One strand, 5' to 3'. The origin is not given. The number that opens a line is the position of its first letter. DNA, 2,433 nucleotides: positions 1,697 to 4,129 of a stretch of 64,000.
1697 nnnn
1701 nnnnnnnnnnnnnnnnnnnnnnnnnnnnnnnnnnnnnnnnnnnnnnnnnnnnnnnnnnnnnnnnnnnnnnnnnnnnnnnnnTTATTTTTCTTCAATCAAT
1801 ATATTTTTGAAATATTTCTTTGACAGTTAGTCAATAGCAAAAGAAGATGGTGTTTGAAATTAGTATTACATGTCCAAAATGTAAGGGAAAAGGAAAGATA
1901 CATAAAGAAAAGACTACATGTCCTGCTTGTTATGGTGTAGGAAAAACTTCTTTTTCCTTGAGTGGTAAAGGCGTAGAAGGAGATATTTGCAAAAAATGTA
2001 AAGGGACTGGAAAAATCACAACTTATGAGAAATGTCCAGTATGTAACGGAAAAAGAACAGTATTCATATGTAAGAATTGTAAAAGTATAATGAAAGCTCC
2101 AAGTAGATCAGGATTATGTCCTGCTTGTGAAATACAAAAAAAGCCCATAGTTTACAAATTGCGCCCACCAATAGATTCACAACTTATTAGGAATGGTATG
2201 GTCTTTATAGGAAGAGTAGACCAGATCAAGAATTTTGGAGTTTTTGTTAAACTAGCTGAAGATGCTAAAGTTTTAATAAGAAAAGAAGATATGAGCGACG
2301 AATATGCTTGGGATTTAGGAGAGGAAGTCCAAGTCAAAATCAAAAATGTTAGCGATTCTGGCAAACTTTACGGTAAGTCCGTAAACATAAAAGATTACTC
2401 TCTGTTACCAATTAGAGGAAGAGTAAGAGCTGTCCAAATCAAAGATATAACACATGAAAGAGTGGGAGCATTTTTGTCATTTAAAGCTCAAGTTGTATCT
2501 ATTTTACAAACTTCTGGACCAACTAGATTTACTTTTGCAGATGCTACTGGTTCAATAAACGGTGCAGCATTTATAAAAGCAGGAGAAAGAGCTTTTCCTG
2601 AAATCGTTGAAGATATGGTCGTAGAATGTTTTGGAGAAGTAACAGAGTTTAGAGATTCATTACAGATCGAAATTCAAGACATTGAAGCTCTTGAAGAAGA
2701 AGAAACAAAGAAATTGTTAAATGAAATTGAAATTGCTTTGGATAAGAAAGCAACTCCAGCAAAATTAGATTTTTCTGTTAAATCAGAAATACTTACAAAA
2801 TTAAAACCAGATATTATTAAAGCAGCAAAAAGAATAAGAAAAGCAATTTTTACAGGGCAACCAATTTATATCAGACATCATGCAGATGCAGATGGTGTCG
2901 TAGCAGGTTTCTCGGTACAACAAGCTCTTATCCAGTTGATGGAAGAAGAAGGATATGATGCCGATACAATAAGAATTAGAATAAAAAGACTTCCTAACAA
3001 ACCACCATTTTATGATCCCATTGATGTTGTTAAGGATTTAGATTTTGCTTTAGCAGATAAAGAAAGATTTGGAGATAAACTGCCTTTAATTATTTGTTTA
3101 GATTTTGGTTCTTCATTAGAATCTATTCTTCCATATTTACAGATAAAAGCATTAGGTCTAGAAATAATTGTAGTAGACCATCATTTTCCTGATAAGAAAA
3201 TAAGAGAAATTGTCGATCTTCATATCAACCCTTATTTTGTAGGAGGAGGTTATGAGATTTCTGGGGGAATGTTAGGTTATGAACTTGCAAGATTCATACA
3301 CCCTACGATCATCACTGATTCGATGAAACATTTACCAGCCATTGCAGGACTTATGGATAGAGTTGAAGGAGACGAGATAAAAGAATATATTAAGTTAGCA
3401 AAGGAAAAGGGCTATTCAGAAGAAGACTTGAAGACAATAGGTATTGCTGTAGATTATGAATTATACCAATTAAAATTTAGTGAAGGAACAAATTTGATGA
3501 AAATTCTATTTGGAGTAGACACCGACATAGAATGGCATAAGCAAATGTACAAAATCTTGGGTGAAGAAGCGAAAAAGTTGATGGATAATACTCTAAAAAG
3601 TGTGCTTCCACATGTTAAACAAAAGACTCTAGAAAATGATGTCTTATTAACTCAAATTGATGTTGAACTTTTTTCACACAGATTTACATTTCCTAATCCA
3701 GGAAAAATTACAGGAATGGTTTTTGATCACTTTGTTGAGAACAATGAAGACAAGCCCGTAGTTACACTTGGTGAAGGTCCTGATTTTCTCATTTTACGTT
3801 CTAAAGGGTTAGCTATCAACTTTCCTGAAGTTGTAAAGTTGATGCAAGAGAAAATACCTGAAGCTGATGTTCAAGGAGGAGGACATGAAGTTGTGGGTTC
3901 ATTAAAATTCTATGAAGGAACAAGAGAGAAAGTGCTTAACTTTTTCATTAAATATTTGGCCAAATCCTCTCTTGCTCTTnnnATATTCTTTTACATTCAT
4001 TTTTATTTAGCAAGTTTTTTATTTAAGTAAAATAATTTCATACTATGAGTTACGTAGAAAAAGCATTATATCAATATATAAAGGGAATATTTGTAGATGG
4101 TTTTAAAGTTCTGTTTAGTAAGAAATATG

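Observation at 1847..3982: RecJ/DHH nuclease fused to DnaJ-type CxxCxGxG zinc-finger repeats and an S1/OB module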

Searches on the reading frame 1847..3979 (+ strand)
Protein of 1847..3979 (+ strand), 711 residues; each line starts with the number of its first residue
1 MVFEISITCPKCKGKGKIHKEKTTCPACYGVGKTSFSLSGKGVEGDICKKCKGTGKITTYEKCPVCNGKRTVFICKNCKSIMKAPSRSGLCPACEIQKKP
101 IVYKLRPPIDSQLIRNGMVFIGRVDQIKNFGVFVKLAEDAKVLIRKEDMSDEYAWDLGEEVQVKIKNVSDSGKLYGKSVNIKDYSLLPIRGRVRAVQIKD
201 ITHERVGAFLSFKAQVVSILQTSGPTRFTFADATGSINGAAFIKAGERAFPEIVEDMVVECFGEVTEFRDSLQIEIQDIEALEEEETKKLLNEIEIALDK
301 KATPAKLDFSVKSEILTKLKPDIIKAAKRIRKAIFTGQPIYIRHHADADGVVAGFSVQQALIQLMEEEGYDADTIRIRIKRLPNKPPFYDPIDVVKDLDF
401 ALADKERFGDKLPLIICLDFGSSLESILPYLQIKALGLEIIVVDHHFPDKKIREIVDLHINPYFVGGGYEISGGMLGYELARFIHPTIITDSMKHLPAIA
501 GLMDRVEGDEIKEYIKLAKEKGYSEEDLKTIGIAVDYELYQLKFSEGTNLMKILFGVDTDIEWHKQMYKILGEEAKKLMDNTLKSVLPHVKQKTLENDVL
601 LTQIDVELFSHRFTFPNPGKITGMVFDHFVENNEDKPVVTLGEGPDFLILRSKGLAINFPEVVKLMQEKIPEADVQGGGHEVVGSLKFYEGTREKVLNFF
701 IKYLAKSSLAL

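Call 3: search_protein_families(library=pfam, proteins=[window:1847-3979:+], max_evalue=1)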
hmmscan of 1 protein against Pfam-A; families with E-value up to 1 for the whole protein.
window:1847-3979:+ (711 aa): 7 families
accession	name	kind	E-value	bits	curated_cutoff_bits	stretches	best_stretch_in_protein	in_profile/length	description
PF00684.25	DnaJ_CXXCXGXG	-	2.7e-08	34.4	32.7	1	9-69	1-64/65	DnaJ central domain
PF01336.31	tRNA_anti-codon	-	5.6e-08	33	27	1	212-281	3-74/75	OB-fold nucleic acid binding domain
PF01368.27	DHH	-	4.4e-07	30.6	28.1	1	340-481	2-102/125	DHH family, N-terminal domain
PF00575.29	S1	-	0.00026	21.7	22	1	116-170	4-64/74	S1 RNA binding domain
PF15777.11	Anti-TRAP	-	0.0012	19.2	32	2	5-32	9-40/59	Tryptophan RNA-binding attenuator protein inhibitory protein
PF12083.13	DUF3560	-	0.21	12.1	27.2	1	323-347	27-51/124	Domain of unknown function (DUF3560)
PF23455.1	DUF7129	-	0.61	10.3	30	1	70-95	9-34/45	Domain of unknown function (DUF7129)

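Call 4: search_protein_families(library=ncbifam, proteins=[window:1847-3979:+], max_evalue=1)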
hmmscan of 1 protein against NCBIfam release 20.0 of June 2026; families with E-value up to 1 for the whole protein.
window:1847-3979:+ (711 aa): 28 families (the best 25 are shown)
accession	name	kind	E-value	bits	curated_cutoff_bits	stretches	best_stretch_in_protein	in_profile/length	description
NF053577.1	HAN_nuclease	equivalog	4.1e-176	587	840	1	101-707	1-604/612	Hef-associated nuclease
NF053576.1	RecJ_archaeal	equivalog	5.4e-11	42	360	1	328-486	2-133/452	RecJ family nuclease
NF040701.1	RecJ_Meth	equivalog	1.8e-09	36.9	550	1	392-500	40-146/449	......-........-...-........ exonuclease RecJ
TIGR00644.1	recJ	equivalog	1.8e-07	29.8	396.9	2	411-454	111-152/546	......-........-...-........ exonuclease RecJ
NF006363.0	PRK08582.1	equivalog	1.2e-06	28.7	171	1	117-174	6-69/140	S1 domain-containing RNA-binding protein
TIGR02349.1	DnaJ_bact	equivalog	1.3e-06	28.1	377.2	1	4-72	141-212/354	molecular chaperone DnaJ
NF058604.1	RtpA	equivalog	1.7e-06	28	65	2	5-32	8-33/50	anti-TRAP protein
NF004956.0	PRK06299.1-6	equivalog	2.8e-06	26.2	711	1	115-170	456-513/554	30S ribosomal protein S1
TIGR02642.1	phage_xxxx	hypoth_equivalog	3.2e-05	23.7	101.4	1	5-34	180-209/267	TIGR02642 family protein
NF005973.0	PRK08059.1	equivalog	3.6e-05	23.9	148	1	114-174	5-71/123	S1 domain-containing post-transcriptional regulator GSP13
NF040579.1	S1_dom_CvfD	subfamily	0.00054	20.2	117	1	115-165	2-58/113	CvfD/Ygs/GSP13 family RNA-binding post-transcriptional regulator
TIGR00717.1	rpsA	equivalog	0.00066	18.3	577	1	116-169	446-505/516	30S ribosomal protein S1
NF008035.0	PRK10767.1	subfamily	0.001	18.2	338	1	5-72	140-206/374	molecular chaperone DnaJ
NF008805.1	PRK11824.1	equivalog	0.0018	16.7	471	1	114-174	610-676/683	polyribonucleotide nucleotidyltransferase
NF010871.0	PRK14278.1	equivalog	0.0032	16.4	502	1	4-72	137-208/378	molecular chaperone DnaJ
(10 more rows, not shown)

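Call 5: search_solved_structures(query=window:1847-3979:+, max_evalue=1, show_alignments=3)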
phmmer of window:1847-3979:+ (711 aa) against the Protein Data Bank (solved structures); distinct sequences matched with E-value up to 1: 14.
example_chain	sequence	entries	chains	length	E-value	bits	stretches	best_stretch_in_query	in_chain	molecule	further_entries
5yh1_A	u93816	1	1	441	1.8e-111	376.8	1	292-706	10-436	Member of s1p family of ribosomal proteins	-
8y30_A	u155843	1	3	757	0.0089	17.6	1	298-515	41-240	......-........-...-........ exonuclease RecJ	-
2bx9_A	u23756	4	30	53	0.034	15.7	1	4-33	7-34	TRYPTOPHAN RNA-BINDING ATTENUATOR PROTEIN-INHIBITORY PROTEIN | Anti-TRAP regulator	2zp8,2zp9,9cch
6rxy_Cz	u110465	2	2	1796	0.099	14.1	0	113-163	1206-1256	Rrp5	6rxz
2ctt_A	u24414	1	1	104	0.14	13.7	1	4-69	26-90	DnaJ homolog subfamily A member 3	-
5f54_A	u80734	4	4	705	0.15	13.5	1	414-485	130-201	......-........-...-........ exonuclease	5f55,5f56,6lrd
3lcz_A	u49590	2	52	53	0.17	13.3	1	4-33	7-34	Inhibitor of TRAP, regulated by T-BOX (Trp) sequence RtpA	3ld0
2k4k_A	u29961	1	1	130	0.31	12.5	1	116-174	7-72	General stress protein 13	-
1sro_A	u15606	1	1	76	0.33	12.4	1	114-174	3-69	PNPASE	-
2hpi_A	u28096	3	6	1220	0.35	12.3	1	225-302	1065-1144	DNA polymerase III alpha subunit | DNA polymerase III subunit alpha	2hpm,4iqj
3e0d_A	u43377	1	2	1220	0.35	12.3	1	225-302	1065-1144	DNA polymerase III subunit alpha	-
1exk_A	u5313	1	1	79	0.38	12.2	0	8-69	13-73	DNAJ PROTEIN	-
3lfk_A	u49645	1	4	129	0.46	11.9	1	376-415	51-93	MarR Like Protein, TVG0766549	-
7bhi_A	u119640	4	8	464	0.6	11.5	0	405-484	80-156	Conserved protein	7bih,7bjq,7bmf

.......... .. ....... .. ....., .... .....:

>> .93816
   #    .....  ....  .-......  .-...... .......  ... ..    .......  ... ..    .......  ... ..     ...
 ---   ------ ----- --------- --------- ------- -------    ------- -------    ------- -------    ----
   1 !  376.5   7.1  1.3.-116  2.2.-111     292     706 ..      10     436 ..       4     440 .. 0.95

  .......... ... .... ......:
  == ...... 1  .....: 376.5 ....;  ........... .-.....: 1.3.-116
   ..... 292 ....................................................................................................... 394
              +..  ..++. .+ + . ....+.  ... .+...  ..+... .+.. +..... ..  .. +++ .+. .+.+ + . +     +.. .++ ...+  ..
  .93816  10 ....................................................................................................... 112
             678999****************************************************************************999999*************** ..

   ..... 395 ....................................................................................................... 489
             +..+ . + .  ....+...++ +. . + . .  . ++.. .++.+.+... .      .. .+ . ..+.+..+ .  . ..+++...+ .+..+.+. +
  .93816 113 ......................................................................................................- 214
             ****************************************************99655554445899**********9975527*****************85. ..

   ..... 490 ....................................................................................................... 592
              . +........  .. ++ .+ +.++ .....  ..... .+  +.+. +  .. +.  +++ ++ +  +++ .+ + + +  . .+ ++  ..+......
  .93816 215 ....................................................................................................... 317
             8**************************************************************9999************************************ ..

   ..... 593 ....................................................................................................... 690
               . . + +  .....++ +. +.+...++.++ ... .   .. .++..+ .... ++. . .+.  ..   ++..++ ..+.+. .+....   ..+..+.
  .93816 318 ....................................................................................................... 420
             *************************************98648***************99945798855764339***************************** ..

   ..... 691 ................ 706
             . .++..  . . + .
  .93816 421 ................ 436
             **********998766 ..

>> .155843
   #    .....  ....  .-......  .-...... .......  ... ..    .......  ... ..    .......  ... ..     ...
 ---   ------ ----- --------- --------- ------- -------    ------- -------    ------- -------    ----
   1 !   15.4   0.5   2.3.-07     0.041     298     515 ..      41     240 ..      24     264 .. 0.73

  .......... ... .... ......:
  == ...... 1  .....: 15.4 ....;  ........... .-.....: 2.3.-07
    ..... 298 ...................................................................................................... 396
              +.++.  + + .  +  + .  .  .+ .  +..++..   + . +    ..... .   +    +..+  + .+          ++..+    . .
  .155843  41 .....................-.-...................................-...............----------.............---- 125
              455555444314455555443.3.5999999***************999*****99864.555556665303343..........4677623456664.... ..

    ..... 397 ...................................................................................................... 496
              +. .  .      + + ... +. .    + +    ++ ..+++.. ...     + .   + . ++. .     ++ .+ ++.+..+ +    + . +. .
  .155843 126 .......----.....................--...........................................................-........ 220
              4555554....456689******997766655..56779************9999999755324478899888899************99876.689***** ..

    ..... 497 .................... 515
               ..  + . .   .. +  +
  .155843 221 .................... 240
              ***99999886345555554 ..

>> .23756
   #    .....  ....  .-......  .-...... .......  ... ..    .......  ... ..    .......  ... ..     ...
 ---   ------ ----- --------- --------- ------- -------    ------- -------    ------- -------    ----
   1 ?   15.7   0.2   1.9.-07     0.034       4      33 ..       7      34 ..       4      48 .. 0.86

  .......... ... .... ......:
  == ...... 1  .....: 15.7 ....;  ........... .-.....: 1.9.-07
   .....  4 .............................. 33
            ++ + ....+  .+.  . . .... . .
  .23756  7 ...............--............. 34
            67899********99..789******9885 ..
